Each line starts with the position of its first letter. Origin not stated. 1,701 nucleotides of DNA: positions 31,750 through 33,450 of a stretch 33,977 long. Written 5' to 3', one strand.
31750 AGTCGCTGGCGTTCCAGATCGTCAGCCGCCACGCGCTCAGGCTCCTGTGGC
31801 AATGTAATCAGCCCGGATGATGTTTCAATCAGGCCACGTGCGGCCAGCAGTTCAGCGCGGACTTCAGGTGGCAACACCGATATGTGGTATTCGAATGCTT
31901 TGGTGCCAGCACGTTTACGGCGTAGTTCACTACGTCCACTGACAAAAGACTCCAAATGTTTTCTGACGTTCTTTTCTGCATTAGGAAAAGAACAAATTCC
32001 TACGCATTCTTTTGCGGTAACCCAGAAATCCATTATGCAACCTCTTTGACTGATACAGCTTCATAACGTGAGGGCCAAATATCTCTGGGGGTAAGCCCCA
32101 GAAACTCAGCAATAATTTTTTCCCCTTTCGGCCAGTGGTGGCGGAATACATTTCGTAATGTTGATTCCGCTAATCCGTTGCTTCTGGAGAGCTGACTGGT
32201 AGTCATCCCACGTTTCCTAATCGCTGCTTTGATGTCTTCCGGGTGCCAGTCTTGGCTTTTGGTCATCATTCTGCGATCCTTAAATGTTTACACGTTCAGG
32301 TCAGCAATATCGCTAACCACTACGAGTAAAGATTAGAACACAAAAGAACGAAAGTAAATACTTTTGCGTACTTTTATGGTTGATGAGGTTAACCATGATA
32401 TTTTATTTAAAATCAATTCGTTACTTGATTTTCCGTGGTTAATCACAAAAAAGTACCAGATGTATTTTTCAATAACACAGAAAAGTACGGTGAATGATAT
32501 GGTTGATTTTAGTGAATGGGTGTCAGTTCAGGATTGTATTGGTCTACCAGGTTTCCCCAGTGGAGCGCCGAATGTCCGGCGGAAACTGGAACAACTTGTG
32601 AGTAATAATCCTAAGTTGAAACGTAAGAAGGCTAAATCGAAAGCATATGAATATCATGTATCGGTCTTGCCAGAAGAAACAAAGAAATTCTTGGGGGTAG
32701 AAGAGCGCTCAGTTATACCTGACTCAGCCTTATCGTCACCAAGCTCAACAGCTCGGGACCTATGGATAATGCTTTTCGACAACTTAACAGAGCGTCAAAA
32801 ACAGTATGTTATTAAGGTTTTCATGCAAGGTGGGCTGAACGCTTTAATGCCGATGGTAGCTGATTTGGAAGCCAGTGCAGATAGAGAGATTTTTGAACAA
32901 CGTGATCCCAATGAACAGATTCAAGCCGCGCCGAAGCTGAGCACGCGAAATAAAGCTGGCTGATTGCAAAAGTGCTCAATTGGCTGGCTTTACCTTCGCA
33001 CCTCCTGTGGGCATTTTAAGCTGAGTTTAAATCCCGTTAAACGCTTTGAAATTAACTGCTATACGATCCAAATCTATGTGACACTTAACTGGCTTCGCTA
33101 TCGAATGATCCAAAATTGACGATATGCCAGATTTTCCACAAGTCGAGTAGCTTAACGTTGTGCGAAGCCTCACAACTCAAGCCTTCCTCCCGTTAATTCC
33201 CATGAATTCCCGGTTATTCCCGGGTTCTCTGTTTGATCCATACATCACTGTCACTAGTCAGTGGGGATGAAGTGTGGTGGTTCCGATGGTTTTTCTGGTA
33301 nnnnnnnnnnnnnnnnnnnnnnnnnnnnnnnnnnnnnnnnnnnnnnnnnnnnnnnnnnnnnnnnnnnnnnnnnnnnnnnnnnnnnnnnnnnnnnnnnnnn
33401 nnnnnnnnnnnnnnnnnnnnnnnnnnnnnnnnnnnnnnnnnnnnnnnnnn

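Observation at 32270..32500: Operator / enhancer region between ner and c with clustered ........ motifs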

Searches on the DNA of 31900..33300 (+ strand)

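Call 6: search_dna_similar(query=window:32000-33260:+, collection=phages, mode=distant, max_rows=20)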
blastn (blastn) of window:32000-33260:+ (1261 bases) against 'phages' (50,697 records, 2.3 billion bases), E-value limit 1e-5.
No match.

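Call 7: search_dna_similar(query=window:32000-33260:+, collection=ecoli_genomes, mode=near, max_rows=20)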
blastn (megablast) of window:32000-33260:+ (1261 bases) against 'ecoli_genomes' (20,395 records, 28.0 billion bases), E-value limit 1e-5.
Records with a match: 5; places in all: 5; records where one place covers at least 80% of the query: 3.
Genomes with a match: 5 of 5426; with a place that covers at least 80% of the query: 3. Places per genome that has any: lowest 1, median 1, highest 1. On chromosomes: 5 places; on plasmids: 0.
Best place of each record, by identity: >=99% 3; 80-90% 1; 60-80% 1.
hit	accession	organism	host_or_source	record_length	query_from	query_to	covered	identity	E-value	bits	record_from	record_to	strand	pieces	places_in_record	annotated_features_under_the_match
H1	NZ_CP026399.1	Escherichia coli strain ECONIH4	-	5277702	1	1261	100%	100.0%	0e+0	2329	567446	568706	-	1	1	DNA-binding protein | helix-turn-helix domain-containing protein | tail assembly protein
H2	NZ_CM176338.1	Escherichia coli strain CAVP776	Homo sapiens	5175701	1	1261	100%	100.0%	0e+0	2329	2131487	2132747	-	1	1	MerR family transcriptional regulator | helix-turn-helix domain-containing protein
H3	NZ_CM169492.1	Escherichia coli strain EC09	Homo sapiens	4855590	1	1261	100%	99.9%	0e+0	2324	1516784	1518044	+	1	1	MerR family transcriptional regulator | helix-turn-helix domain-containing protein | hypothetical protein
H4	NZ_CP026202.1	Escherichia coli strain ECONIH5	-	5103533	3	1261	59%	76.7%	7e-66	389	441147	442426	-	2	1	DNA-binding protein | helix-turn-helix domain-containing protein | transposase domain-containing protein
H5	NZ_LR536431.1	Escherichia coli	-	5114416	21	297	22%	83.6%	9e-65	257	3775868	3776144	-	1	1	helix-turn-helix domain-containing protein | transposase domain-containing protein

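Call 8: get_annotated_region(hit=H1, flank=3000)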
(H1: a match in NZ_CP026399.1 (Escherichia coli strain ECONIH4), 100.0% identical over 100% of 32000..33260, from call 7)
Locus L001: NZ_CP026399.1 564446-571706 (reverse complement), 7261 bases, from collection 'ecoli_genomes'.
description: Escherichia coli strain ECONIH4 chromosome, complete genome
organism: Escherichia coli strain ECONIH4 (NCBI taxid 562)
replicon: chromosome; assembly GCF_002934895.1
host: -; source: -; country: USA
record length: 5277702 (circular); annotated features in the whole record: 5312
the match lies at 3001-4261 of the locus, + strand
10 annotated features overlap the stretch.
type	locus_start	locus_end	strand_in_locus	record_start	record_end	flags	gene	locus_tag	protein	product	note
CDS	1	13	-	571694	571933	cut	-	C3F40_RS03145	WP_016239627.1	hypothetical protein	-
CDS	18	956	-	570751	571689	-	-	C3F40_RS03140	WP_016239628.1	AAA family ATPase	-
CDS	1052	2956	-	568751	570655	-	-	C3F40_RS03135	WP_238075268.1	transposase domain-containing protein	-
CDS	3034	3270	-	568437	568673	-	-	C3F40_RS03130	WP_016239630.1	helix-turn-helix domain-containing protein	-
CDS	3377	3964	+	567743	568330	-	-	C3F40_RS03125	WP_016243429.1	DNA-binding protein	-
CDS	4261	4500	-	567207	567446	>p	-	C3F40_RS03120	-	tail assembly protein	incomplete; partial in the middle of a contig; missing C-terminus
CDS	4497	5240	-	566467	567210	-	-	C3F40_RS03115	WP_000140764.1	C40 family peptidase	-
CDS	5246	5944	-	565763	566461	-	-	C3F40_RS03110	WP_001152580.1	phage minor tail protein L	-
CDS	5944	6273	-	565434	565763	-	-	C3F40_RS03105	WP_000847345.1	phage tail protein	-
CDS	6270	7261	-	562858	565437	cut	-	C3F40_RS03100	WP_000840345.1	phage tail tape measure protein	-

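Call 9: get_annotated_region(hit=H4, flank=3000)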
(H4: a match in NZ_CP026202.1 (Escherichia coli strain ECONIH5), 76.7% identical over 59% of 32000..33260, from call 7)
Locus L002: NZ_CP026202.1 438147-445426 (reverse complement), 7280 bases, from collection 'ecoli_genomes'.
description: Escherichia coli strain ECONIH5 chromosome, complete genome
organism: Escherichia coli strain ECONIH5 (NCBI taxid 562)
replicon: chromosome; assembly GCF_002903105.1
host: -; source: -; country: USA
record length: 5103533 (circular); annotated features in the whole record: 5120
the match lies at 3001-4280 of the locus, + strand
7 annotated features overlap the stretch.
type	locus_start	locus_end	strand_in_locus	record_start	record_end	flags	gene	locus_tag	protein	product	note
CDS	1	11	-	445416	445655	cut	-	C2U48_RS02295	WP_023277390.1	hypothetical protein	-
CDS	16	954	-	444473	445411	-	-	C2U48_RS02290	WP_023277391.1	AAA family ATPase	-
CDS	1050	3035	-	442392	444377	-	-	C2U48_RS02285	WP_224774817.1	transposase domain-containing protein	-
CDS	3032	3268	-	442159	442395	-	-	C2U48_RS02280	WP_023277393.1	helix-turn-helix domain-containing protein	-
CDS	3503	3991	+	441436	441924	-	-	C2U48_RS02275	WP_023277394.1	DNA-binding protein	-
CDS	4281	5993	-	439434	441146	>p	narX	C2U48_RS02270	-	nitrate/nitrite two-component system sensor histidine kinase NarX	incomplete; partial in the middle of a contig; missing C-terminus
CDS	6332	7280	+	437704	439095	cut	narK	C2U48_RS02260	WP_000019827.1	nitrate transporter NarK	-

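Call 10: get_annotated_region(hit=H5, flank=3000)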
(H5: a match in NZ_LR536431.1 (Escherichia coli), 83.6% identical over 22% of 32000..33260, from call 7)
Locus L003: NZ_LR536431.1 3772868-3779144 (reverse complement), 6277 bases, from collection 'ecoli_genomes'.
description: Escherichia coli isolate f9610206-5e81-11e8-bf7f-3c4a9275d6c8 chromosome VREC0864
organism: Escherichia coli (NCBI taxid 562)
replicon: chromosome; assembly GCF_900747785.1
host: -; source: -; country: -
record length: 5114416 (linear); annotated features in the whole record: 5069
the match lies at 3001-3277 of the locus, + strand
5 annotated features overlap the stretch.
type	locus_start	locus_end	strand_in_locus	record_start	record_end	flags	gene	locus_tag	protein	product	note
CDS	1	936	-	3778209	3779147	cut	-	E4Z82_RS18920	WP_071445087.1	AAA family ATPase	-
CDS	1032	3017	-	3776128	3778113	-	-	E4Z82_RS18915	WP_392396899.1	transposase domain-containing protein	-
CDS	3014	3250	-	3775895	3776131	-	-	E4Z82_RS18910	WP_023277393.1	helix-turn-helix domain-containing protein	-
CDS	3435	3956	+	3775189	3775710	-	-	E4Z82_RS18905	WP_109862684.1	helix-turn-helix domain-containing protein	-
CDS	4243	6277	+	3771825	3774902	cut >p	-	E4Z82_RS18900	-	RHS repeat-associated core domain-containing protein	incomplete; partial in the middle of a contig; missing N-terminus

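Call 70: search_rna_families(source=window, start=31900, end=33300, threshold=evalue, max_evalue=1)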
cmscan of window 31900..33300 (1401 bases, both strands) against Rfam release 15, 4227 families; matches with E-value up to 1: 1.
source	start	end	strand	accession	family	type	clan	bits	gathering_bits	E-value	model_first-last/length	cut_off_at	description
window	32417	32484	+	RF00064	HgcG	Gene; snRNA; snoRNA; HACA-box;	-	13.5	77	0.43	1-276/276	no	HgcG RNA (Pab40)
